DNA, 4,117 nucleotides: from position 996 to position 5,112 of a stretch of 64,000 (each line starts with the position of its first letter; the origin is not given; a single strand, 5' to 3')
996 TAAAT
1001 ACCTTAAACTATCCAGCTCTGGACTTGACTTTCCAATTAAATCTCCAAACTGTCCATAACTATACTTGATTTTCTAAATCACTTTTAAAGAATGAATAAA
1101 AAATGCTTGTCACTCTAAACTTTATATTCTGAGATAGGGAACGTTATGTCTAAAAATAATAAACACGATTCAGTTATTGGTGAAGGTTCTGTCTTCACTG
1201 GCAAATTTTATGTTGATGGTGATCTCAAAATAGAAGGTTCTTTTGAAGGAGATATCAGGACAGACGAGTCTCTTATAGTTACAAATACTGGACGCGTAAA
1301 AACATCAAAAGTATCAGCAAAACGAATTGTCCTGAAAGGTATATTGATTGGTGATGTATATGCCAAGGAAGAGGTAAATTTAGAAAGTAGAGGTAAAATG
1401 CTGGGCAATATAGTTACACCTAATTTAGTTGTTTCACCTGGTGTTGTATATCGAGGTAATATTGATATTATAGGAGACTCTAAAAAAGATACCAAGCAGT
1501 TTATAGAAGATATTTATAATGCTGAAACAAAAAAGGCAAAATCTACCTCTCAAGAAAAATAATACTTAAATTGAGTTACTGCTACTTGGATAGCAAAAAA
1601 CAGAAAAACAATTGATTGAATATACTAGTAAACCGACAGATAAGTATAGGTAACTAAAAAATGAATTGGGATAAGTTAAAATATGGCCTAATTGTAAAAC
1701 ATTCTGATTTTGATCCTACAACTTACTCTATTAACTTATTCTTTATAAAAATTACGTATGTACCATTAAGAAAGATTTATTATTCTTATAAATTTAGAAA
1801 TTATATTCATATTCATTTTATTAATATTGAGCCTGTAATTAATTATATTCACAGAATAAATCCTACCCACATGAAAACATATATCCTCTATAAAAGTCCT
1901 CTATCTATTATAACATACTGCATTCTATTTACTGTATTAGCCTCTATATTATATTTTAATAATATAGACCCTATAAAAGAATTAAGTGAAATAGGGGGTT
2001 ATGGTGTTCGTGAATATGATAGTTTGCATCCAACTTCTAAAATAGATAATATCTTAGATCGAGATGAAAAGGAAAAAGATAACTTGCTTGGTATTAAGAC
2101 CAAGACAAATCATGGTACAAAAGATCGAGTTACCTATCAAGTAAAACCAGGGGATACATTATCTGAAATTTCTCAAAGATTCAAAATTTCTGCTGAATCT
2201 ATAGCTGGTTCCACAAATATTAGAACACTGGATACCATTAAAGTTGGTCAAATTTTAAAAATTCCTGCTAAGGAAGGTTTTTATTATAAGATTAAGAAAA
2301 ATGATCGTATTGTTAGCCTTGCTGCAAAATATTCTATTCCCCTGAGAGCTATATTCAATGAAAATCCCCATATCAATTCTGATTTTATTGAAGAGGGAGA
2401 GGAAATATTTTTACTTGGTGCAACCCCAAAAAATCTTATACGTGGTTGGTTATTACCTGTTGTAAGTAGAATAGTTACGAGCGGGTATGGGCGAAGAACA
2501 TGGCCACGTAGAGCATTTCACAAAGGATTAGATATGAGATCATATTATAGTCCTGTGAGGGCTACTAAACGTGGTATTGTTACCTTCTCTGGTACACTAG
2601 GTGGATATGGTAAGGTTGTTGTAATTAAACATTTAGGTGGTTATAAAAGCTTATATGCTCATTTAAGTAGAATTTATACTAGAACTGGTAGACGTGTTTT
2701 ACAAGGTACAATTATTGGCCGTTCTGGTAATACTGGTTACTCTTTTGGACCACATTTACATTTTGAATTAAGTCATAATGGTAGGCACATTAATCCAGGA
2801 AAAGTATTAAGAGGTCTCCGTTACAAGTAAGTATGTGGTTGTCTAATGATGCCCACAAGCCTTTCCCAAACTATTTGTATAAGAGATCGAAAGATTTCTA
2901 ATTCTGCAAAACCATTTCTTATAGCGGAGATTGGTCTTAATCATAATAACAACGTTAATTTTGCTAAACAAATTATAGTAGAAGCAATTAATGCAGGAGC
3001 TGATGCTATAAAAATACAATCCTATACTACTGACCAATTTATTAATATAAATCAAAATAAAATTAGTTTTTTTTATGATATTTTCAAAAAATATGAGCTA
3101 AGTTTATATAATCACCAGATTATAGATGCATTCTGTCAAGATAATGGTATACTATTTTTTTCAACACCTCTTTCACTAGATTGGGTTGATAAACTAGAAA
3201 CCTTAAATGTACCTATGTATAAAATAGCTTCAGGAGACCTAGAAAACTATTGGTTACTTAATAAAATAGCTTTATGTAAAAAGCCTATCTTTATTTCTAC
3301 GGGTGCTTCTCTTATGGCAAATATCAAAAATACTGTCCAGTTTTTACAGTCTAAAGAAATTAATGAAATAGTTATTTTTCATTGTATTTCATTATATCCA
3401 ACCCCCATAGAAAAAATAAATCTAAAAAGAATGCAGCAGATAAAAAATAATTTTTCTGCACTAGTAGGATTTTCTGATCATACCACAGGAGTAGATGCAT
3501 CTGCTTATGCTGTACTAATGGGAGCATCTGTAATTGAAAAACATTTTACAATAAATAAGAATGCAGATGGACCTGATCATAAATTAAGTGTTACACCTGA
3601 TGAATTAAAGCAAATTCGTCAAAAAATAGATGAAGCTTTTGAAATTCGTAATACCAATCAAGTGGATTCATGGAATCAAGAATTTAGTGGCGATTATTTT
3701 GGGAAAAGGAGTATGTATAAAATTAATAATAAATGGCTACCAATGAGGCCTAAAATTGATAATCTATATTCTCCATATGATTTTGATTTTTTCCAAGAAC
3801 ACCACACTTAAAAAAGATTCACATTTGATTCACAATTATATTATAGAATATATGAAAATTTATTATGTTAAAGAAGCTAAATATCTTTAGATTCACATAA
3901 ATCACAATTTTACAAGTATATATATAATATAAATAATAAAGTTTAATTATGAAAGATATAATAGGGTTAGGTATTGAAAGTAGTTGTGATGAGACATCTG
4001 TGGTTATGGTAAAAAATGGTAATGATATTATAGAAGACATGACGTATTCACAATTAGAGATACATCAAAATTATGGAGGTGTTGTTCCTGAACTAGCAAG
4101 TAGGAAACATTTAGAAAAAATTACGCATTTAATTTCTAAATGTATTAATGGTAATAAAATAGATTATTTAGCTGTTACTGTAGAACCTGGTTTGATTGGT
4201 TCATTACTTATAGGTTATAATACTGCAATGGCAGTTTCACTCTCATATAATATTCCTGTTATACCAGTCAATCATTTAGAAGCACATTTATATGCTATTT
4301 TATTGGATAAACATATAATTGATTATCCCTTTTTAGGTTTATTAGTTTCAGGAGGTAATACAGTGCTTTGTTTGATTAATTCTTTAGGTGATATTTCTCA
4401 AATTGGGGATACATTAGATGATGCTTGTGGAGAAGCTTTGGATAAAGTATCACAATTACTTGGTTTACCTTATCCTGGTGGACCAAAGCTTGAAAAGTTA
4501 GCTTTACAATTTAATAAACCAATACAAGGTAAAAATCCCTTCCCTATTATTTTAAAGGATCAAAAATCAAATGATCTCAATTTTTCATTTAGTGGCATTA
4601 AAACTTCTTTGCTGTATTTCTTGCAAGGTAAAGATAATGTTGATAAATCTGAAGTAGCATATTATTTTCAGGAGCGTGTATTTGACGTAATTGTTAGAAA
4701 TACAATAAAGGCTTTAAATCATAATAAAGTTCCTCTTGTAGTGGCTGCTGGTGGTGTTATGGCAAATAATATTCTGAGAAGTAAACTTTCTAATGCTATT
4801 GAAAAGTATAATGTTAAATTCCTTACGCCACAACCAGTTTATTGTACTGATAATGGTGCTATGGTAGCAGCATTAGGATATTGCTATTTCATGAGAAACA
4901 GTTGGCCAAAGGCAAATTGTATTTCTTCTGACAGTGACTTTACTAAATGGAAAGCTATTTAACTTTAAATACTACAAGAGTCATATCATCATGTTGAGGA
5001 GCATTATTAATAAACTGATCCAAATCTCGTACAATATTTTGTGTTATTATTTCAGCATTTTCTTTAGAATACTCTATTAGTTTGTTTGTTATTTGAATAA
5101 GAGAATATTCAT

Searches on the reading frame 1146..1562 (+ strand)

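Call 31: search_protein_families(library=pfam, proteins=[window:1146-1562:+], max_evalue=0.01)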
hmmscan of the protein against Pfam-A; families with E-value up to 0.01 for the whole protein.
window:1146-1562:+ (138 aa): 1 family
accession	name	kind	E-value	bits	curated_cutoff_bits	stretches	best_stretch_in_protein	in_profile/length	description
PF04519.19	Bactofilin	-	1.2e-22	80.4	27.9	1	9-106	1-97/98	Polymer-forming cytoskeletal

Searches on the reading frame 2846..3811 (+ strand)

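Call 70: search_protein_families(library=pfam, proteins=[window:2846-3811:+], max_evalue=0.0001)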
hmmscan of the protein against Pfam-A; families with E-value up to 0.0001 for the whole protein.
window:2846-3811:+ (321 aa): 1 family
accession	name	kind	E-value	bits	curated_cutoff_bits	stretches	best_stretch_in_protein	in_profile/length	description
PF03102.20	NeuB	-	7.8e-74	248.6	22.1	1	44-267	2-235/241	NeuB family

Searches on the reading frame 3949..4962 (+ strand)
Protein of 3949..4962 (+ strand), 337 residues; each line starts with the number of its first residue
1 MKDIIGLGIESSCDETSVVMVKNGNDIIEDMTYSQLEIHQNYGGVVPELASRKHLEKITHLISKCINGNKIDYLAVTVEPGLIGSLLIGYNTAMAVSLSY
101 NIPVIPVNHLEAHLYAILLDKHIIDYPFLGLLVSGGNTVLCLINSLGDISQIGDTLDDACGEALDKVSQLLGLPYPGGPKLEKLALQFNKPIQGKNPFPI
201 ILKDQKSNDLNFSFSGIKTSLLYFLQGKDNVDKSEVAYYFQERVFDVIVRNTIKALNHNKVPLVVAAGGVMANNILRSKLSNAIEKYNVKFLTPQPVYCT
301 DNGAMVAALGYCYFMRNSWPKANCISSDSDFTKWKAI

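Call 70: search_protein_families(library=pfam, proteins=[window:3949-4962:+], max_evalue=0.0001)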
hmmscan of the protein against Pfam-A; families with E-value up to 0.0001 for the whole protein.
window:3949-4962:+ (337 aa): 2 families
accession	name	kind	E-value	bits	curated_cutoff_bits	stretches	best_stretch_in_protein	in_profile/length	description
PF00814.31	TsaD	-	1.4e-76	258.1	24.8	1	27-307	2-263/264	tRNA N6-adenosine threonylcarbamoyltransferase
PF22521.2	HypF_C_2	-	1.6e-09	38.3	27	1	180-303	122-236/241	Carbamoyltransferase, Kae1-like Domain, second subdomain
